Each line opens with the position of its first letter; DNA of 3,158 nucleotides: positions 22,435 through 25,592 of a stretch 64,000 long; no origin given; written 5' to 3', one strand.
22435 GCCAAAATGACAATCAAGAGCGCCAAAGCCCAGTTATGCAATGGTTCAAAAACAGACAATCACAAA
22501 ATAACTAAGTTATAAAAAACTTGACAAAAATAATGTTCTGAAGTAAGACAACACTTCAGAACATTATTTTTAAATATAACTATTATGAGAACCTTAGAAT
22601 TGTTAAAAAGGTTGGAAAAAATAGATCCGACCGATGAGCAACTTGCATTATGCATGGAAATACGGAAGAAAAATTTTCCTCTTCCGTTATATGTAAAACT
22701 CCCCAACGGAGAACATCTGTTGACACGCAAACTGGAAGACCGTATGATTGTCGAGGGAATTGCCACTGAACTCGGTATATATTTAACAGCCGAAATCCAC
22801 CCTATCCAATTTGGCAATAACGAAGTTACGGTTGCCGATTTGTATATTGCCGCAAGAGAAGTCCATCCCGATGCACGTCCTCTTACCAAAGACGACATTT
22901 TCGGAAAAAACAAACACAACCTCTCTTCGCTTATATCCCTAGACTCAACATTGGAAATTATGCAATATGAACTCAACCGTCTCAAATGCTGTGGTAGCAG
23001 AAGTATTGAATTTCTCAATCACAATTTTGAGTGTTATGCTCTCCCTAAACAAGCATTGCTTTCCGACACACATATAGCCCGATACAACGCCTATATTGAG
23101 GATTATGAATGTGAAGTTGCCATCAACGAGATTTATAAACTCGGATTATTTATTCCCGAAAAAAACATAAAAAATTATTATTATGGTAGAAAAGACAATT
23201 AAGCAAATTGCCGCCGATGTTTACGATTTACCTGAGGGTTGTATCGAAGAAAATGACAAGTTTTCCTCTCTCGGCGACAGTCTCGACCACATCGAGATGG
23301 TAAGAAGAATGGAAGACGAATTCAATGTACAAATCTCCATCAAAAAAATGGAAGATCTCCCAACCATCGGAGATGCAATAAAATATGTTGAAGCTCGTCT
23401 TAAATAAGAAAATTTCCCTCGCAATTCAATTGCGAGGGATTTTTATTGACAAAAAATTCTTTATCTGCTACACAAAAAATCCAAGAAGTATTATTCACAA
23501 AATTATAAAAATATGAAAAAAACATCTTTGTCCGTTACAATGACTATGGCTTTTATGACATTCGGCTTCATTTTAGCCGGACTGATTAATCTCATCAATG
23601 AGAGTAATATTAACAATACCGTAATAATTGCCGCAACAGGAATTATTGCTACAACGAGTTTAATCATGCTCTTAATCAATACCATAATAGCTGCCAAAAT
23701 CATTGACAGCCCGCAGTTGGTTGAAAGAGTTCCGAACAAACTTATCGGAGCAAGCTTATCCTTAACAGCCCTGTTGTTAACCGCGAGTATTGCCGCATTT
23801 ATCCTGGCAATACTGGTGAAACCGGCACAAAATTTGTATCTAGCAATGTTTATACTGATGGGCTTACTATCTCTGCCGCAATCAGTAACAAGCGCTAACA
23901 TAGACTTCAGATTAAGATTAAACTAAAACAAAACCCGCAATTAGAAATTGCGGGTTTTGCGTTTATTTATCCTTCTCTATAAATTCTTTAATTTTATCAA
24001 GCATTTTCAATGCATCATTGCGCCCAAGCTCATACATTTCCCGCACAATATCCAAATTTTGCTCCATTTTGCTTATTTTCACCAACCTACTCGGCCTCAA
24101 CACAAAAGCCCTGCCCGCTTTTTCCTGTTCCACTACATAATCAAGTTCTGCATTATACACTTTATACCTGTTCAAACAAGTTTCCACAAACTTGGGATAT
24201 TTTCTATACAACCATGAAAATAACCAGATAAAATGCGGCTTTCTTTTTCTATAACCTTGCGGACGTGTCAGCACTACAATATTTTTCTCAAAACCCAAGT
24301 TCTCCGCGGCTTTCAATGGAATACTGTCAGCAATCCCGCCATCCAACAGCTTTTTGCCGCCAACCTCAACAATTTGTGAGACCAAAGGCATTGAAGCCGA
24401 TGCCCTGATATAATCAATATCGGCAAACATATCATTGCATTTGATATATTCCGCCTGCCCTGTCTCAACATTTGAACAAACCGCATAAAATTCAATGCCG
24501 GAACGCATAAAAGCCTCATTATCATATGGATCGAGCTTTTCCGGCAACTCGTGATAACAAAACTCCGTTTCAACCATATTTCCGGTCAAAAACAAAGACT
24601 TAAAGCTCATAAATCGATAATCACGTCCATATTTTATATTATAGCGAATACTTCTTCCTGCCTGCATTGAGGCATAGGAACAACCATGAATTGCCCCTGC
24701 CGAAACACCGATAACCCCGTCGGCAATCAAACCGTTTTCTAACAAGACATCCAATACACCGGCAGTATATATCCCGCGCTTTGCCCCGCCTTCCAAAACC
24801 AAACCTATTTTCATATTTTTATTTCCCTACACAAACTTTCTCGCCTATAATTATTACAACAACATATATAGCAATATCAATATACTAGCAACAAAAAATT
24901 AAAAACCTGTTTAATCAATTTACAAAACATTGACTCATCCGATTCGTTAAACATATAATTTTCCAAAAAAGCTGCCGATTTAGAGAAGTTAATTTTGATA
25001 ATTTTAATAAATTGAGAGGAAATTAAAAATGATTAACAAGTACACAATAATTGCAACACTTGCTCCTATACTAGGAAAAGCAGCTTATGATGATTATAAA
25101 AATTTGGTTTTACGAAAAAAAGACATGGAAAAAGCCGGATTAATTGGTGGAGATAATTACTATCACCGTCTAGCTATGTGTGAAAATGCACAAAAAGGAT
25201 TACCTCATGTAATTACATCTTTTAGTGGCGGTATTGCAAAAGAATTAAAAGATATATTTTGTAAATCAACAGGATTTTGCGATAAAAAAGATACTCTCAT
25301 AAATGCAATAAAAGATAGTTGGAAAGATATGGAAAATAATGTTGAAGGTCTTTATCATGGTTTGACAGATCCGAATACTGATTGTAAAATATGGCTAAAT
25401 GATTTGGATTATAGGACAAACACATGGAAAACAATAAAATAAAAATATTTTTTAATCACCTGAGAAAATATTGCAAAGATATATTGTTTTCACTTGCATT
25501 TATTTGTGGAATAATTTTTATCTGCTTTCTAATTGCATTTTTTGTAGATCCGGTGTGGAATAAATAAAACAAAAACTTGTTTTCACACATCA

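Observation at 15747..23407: Giant repeat protein bracketed by three copies of an unrecognised ~190-aa domain, with a coupled carrier-protein gene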

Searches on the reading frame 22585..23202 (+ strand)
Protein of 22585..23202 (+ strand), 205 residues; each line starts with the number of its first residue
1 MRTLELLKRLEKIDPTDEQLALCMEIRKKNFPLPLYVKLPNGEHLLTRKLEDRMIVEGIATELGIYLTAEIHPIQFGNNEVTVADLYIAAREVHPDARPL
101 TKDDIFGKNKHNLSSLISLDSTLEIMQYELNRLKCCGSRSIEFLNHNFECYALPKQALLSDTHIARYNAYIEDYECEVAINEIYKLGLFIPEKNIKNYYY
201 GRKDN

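Call 4: search_protein_families(library=pfam, proteins=[window:22585-23202:+], max_evalue=1)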
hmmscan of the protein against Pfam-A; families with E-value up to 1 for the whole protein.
window:22585-23202:+ (205 aa): 0 families

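Call 5: search_protein_families(library=ncbifam, proteins=[window:22585-23202:+], max_evalue=1)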
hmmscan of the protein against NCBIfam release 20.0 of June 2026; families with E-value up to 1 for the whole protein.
window:22585-23202:+ (205 aa): 0 families

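Call 6: search_protein_families(library=padloc, proteins=[window:22585-23202:+], max_evalue=1)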
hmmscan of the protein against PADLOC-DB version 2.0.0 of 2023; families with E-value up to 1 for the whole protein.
window:22585-23202:+ (205 aa): 0 families

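Call 8: search_solved_structures(query=window:22585-23202:+, max_evalue=10)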
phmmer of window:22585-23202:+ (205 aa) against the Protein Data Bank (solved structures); distinct sequences matched with E-value up to 10: 0.

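Call 38: find_homologous_proteins(query=window:22585-23199:+, max_evalue=0.01)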
Query window:22585-23199:+ (205 aa): 1 proteins with E <= 0.01 among 108 candidates.
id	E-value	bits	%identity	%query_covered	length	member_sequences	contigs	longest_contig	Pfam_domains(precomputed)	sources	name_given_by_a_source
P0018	4.6e-132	456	99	100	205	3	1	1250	-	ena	-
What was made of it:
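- Tried and rejected: The word-indexed homolog search with B returned only B itself (call 38).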

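Call 50: predict_structure(alignment_id=A2)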
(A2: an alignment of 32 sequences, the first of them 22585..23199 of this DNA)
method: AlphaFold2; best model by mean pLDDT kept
length: 205 residues; sequences in the alignment: 32
mean_pLDDT: 90.5   pTM: 0.83
mean pLDDT of the five models: 90.5, 89.2, 88.7, 88.3, 86.8
residues with pLDDT >= 90: 143; 70-90: 54; 50-70: 4; < 50: 4
segments of 3 or more residues with pLDDT < 50: 202-205
pLDDT, mean of each block of 10 residues (from residue 1): 90 91 86 94 94 94 95 93 98 97 92 84 89 80 87 97 96 94 97 83 46
secondary structure, 60 per line:
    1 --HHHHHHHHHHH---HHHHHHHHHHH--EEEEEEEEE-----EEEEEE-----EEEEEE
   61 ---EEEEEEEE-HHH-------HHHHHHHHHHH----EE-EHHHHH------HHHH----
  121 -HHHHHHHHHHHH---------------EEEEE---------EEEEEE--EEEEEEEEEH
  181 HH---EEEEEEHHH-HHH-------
elements in order: H3-13 H17-27 E30-38 E44-49 E55-60 E64-71 H83-93 H102-106 H113-116 H122-133 E149-153 E163-168 E171-179 E186-191
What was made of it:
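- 22585..23202 (+): Single-unit gene 'B' (205 aa). It is a complete unit orthologous to the N-unit of the two-unit paralog P, so it is a truncated P. AF2 model pLDDT 90.5, pTM 0.83 (call 50).
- On C-type lectin-like / DUF1566 (Lcl_C) superfamily: Model pLDDT 90.5 (call 50).
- Checked: No signal peptide: judged only by inspecting the N-termini and from the model's N-terminal amphipathic helices (call 50).
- The units lack signal peptides, although a peptidoglycan amidase would need periplasmic immunity (inspection; call 50). The hairpin is modelled as packed on the domain at pLDDT about 90 (call 50). A confident fold is predicted (call 50).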

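Call 53: fold_search(model_id=the predicted structure, library=pdb)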
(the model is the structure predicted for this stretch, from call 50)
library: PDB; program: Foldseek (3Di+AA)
matches with E <= 10: 347; with E <= 0.001: 0
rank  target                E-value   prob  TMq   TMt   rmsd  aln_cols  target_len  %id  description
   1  1jwi_B                2.5e-02  0.87  0.31  0.47   7.9       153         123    8  Crystal Structure of Bitiscetin, a von Willeband Factor-dependent Platelet Aggregation Inducer. (released 2001-11-28)
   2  1iod_B                2.6e-02  0.82  0.28  0.43   9.5       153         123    5  CRYSTAL STRUCTURE OF THE COMPLEX BETWEEN THE COAGULATION FACTOR X BINDING PROTEIN FROM SNAKE VENOM AND THE GLA DOMAIN  (released 2001-06-27)
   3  1oz7_B                3.0e-02  0.90  0.33  0.50   8.3       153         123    9  Crystal structure of Echicetin from the venom of Indian saw-scaled viper (Echis carinatus) at 2.4 resolution (released 2003-12-30)
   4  1umr_C                6.7e-02  0.69  0.30  0.46   7.7       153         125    6  Crystal structure of the platelet activator convulxin, a disulfide linked a4b4 cyclic tetramer from the venom of Crota (released 2003-11-21)
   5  7qaj_A                1.2e-01  0.51  0.29  0.41   7.8       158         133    8  ZK002 with Anti-angiogenic and Anti-inflamamtory Properties (released 2023-06-14)
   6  3ubu_B                1.2e-01  0.33  0.26  0.40  14.4       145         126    7  Crystal structure of agkisacucetin, a GpIb-binding snaclec (snake C-type lectin) that inhibits platelet (released 2012-04-11)
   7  8too_I                1.3e-01  0.41  0.28  0.40   6.9       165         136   10  Crystal structure of Epstein-Barr virus gp42 in complex with antibody 4C12 (released 2024-03-27)
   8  2ls8_MODEL_1_A        1.7e-01  0.33  0.27  0.37   7.9       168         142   10  Solution structure of human C-type lectin domain family 4 member D (released 2012-05-09)
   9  7qaj_B                2.2e-01  0.44  0.30  0.45   7.4       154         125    4  ZK002 with Anti-angiogenic and Anti-inflamamtory Properties (released 2023-06-14)
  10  6xfq_B                4.3e-01  0.20  0.27  0.41  14.5       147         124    7  Structure of a novel antithrombotic agent Agkisacucetin in complex with the platelet glycoprotein Ib receptor (released 2021-06-23)
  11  1gz2                  4.9e-01  0.23  0.32  0.44   6.5       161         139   10  Crystal structure of the Ovocleidin-17 a major protein of the Gallus gallus eggshell calcified layer. (released 2003-05-22)
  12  7qaj_H                6.3e-01  0.21  0.28  0.44  10.1       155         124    5  ZK002 with Anti-angiogenic and Anti-inflamamtory Properties (released 2023-06-14)
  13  6xyj_CCC              6.3e-01  0.06  0.11  0.18   8.5        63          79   17  Hfq from E.coli with inserted long loop L4 sequence (released 2021-02-10)
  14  1ukm_B                7.1e-01  0.20  0.29  0.44   9.5       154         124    4  Crystal structure of EMS16, an Antagonist of collagen receptor integrin alpha2beta1 (GPIa/IIa) (released 2003-11-04)
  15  1v7p_B                7.6e-01  0.18  0.28  0.42   9.6       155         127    4  Structure of EMS16-alpha2-I domain complex (released 2004-09-07)
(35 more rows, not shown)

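Call 55: search_protein_families(library=phrogs, proteins=[window:22585-23202:+], max_evalue=0.1)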
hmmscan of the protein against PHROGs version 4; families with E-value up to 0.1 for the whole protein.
window:22585-23202:+ (205 aa): 0 families

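Call 56: search_solved_structures(query=A2, max_evalue=10)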
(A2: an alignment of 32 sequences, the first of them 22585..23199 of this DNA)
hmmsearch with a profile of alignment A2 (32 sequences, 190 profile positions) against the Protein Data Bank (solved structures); distinct sequences matched with E-value up to 10: 4.
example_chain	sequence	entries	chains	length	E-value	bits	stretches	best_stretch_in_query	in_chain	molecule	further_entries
3enp_A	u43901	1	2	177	0.23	14.1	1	113-180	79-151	TP53RK-binding protein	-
7sza_B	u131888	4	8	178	0.23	14.1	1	113-180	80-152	EKC/KEOPS complex subunit TPRKB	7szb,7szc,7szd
6wqx_B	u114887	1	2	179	0.23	14.1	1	113-180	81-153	EKC/KEOPS complex subunit TPRKB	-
9fl9_A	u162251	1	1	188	0.26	14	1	113-180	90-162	EKC/KEOPS complex subunit TPRKB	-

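Call 57: search_protein_families(library=pfam, alignment_id=A2, max_evalue=1)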
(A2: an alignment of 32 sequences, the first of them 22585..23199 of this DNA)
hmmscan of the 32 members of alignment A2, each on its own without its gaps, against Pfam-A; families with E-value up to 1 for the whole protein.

A. member 1, window:22585-23199:+ (205 aa): 0 families

B. families by the number of members that match (of 32 scanned): 11 families
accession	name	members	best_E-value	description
PF13405.12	EF-hand_6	1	0.00092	EF-hand domain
PF14397.11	ATPgrasp_ST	1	0.0095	Sugar-transfer associated ATP-grasp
PF00036.39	EF-hand_1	1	0.025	EF hand domain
PF13499.12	EF-hand_7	1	0.028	EF-hand domain pair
PF07558.16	Shugoshin_N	1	0.045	Shugoshin N-terminal coiled-coil region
PF24548.1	EF_EFCAB10_C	1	0.082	EFCAB10, C-terminal EF-hand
PF10138.15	vWA-TerF-like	1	0.084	vWA found in TerF C terminus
PF05805.17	L6_membrane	1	0.09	L6 membrane protein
PF21223.3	TPPII_Ig-like-1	1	0.11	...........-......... II, first Ig-like domain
PF18324.6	Isocitrate_DH_C_bact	1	0.13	Bacterial isocitrate dehydrogenase, C-terminal domain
PF24122.1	Cas8b_C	1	0.23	Type I-B CRISPR Cas8b C-terminal domain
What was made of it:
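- Tried and rejected: Neither did a per-member Pfam scan of 32 units (call 57).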

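Call 58: fold_search(model_id=the predicted structure, library=viral)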
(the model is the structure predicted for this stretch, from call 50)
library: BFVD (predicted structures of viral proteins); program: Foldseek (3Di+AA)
matches with E <= 10: 287; with E <= 0.001: 0
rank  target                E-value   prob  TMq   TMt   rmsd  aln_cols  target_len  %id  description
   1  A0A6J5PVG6            2.6e-03  1.00  0.36  0.59   5.7       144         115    6  DUF1566 domain-containing protein [uncultured Caudovirales phage]
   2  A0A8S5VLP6            6.7e-03  0.99  0.41  0.61   5.2       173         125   11  (no name in the UniProt tables at hand)
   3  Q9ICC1                7.1e-03  0.98  0.31  0.46   6.9       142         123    8  Putative C-type lectin protein FPV003/FPV258 [Fowlpox virus (strain NVSL)]
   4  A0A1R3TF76            8.0e-02  0.72  0.30  0.31   7.1       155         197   12  Membrane protein UL45 [Spheniscid alphaherpesvirus 1]
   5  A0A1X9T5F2            2.0e-01  0.44  0.32  0.10   7.1       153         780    9  C-type lectin protein [Ranid herpesvirus 3]
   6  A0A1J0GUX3            2.5e-01  0.09  0.22  0.22  14.9       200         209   12  (no name in the UniProt tables at hand)
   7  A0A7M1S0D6            2.6e-01  0.18  0.30  0.28  13.1       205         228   12  DUF1566 domain-containing protein [uncultured phage cr10_1]
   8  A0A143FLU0            3.2e-01  0.01  0.10  0.07  20.9       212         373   11  (no name in the UniProt tables at hand)
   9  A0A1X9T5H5            4.0e-01  0.57  0.28  0.18   3.9       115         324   12  C-type lectin protein [Ranid herpesvirus 3]
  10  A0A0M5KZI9            8.0e-01  0.28  0.32  0.30   5.2       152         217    9  ORF51 [Felid gammaherpesvirus 1]
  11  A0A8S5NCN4            9.7e-01  0.02  0.14  0.06  16.2       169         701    6  Uncharacterized protein [Siphoviridae sp. ctUse40]
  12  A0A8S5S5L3            1.0e+00  0.06  0.16  0.04  12.9        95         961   13  Tail collar fiber protein [Podoviridae sp. ctsUe5]
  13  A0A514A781            1.0e+00  0.02  0.14  0.15  18.5       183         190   15  (no name in the UniProt tables at hand)
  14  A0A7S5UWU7            1.0e+00  0.02  0.11  0.12  18.4       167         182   14  Uncharacterized protein [Rhizobium phage RHph_Y65]
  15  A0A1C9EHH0            1.2e+00  0.06  0.10  0.12   8.3        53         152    9  Hfq-like domain-containing protein [Mycobacterium phage Tonenili]
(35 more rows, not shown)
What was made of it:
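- On C-type lectin-like / DUF1566 (Lcl_C) superfamily: BFVD DUF1566 protein E=2.6e-3, probability 1.0, TMt 0.59; poxvirus C-type lectin E=7e-3 (call 58).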

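Call 76: search_dna_similar(query=window:22585-23199:+, collection=plasmids, mode=protein, max_evalue=0.001)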
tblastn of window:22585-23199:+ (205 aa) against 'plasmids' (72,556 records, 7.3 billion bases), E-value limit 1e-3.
No match.

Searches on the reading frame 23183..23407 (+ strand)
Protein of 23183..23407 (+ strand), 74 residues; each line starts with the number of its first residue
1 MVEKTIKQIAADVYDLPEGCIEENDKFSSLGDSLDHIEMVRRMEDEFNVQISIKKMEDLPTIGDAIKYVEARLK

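Call 4: search_protein_families(library=pfam, proteins=[window:23183-23407:+], max_evalue=1)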
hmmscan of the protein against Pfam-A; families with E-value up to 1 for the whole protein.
window:23183-23407:+ (74 aa): 3 families
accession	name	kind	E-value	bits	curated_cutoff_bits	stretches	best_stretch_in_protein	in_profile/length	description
PF00550.31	PP-binding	-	5.1e-10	39.9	20.8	1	5-69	2-67/67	Phosphopantetheine attachment site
PF14573.12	PP-binding_2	-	0.02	15.5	32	1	29-70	44-85/96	Acyl-carrier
PF22985.3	KH_BICC1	-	0.11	12.8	27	1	38-59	19-40/73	Protein bicaudal C homolog 1, KH-like domain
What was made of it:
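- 23183..23407 (+): ACP-like 74-aa protein that overlaps B by 20 nt. PP-binding E=5e-10 (call 4).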

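Call 5: search_protein_families(library=ncbifam, proteins=[window:23183-23407:+], max_evalue=1)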
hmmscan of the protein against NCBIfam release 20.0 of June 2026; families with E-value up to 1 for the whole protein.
window:23183-23407:+ (74 aa): 15 families
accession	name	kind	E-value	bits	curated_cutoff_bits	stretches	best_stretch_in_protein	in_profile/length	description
NF002150.0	PRK00982.1-4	subfamily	8.5e-13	48.4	66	1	4-73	8-79/80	acyl carrier protein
NF002148.0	PRK00982.1-2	subfamily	7.6e-12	44.9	71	1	2-72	5-77/79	acyl carrier protein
TIGR00517.1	acyl_carrier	equivalog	2.4e-11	43.3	70.45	1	2-72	4-76/77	acyl carrier protein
NF002151.0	PRK00982.1-5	equivalog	5.1e-11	42.5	92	1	4-72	6-76/78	acyl carrier protein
NF002149.0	PRK00982.1-3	equivalog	1.3e-10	41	106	1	2-72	4-76/78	acyl carrier protein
NF002147.0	PRK00982.1-1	equivalog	7.9e-07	28.8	84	1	32-71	40-79/83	acyl carrier protein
NF009104.0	PRK12449.1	equivalog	5.5e-06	26.2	70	1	32-73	38-79/80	acyl carrier protein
NF040636.1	AcpM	exception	8.4e-06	25.7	146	1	32-70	38-76/93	meromycolate extension acyl carrier protein AcpM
NF006031.0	PRK08172.1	equivalog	4.1e-05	24.1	76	1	31-73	36-78/82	acyl carrier protein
NF058660.1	cispen_ACP_AmcB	equivalog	7.7e-05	22.8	80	1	2-71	2-77/80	cispentacin biosynthesis acyl carrier protein AmcB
NF005502.0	PRK07117.1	equivalog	0.0067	16.6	79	1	13-73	18-79/82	acyl carrier protein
TIGR03443.1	alpha_am_amid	equivalog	0.079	10.2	1030.1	1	2-70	849-918/1390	L-aminoadipate-semialdehyde dehydrogenase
NF003757.0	PRK05350.1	equivalog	0.082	13.1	65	1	5-73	10-80/83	acyl carrier protein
NF003127.0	PRK04046.1-3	equivalog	0.087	12.6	333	1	24-64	112-150/227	translation initiation factor IF-6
NF045894.1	PKS_plus_SDR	equivalog_domain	0.22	9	1740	1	4-73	1442-1513/1515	type I polyketide synthase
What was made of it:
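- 23183..23407 (+): Below all NCBIfam AcpP cutoffs (call 5).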

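Call 6: search_protein_families(library=padloc, proteins=[window:23183-23407:+], max_evalue=1)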
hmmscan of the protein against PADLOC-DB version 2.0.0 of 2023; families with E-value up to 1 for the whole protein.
window:23183-23407:+ (74 aa): 0 families

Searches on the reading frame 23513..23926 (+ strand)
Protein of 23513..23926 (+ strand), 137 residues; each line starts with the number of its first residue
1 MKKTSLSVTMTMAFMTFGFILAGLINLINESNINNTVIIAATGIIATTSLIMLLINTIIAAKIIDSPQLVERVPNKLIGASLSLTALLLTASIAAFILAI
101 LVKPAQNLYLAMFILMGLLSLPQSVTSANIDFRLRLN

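Call 23: search_protein_families(library=pfam, proteins=[window:23513-23926:+], max_evalue=10)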
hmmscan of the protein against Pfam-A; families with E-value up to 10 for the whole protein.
window:23513-23926:+ (137 aa): 1 family
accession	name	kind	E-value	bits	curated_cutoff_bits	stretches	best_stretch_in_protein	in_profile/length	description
PF20712.2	CyanoTRADDas_TM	-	0.048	14.2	24.3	1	4-49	8-54/68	Cyanobacterial TRADD-N associated 2-Transmembrane domain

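Call 55: search_protein_families(library=phrogs, proteins=[window:23513-23926:+], max_evalue=0.1)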
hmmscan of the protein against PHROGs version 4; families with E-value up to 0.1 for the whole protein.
window:23513-23926:+ (137 aa): 0 families

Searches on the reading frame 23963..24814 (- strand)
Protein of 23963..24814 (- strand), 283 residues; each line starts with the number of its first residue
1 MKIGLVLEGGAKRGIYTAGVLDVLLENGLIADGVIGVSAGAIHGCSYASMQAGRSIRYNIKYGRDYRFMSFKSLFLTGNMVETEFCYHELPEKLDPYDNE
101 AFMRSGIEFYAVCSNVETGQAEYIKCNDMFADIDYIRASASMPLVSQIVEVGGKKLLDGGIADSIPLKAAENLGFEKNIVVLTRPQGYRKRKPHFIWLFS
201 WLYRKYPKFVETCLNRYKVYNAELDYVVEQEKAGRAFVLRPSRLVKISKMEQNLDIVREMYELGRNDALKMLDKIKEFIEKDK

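Call 23: search_protein_families(library=pfam, proteins=[window:23963-24814:-], max_evalue=10)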
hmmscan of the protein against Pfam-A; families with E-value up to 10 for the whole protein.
window:23963-24814:- (283 aa): 3 families
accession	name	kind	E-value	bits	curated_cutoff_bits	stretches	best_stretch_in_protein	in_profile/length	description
PF01734.28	Patatin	-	1.1e-22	81.6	27.7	1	5-170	1-190/191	Patatin-like phospholipase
PF19890.4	DUF6363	-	1.8e-19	69.7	26.4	1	206-279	1-74/75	Domain of unknown function (DUF6363)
PF18624.6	CdiI_4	-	0.0029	18.4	25.9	1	62-130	12-78/103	CDI immunity protein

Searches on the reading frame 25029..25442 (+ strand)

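Call 23: search_protein_families(library=pfam, proteins=[window:25029-25442:+], max_evalue=10)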
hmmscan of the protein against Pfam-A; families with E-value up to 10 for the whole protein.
window:25029-25442:+ (137 aa): 2 families
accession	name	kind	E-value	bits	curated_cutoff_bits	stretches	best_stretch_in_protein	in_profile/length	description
PF15403.11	HiaBD2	-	0.028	15.2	25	1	88-118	12-42/52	HiaBD2_N domain of Trimeric autotransporter adhesin (GIN)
PF00277.23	SAA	-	0.094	13.6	30.8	1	24-57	12-45/102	Serum amyloid A protein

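Call 55: search_protein_families(library=phrogs, proteins=[window:25029-25442:+], max_evalue=0.1)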
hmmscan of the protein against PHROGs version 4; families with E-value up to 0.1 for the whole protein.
window:25029-25442:+ (137 aa): 0 families
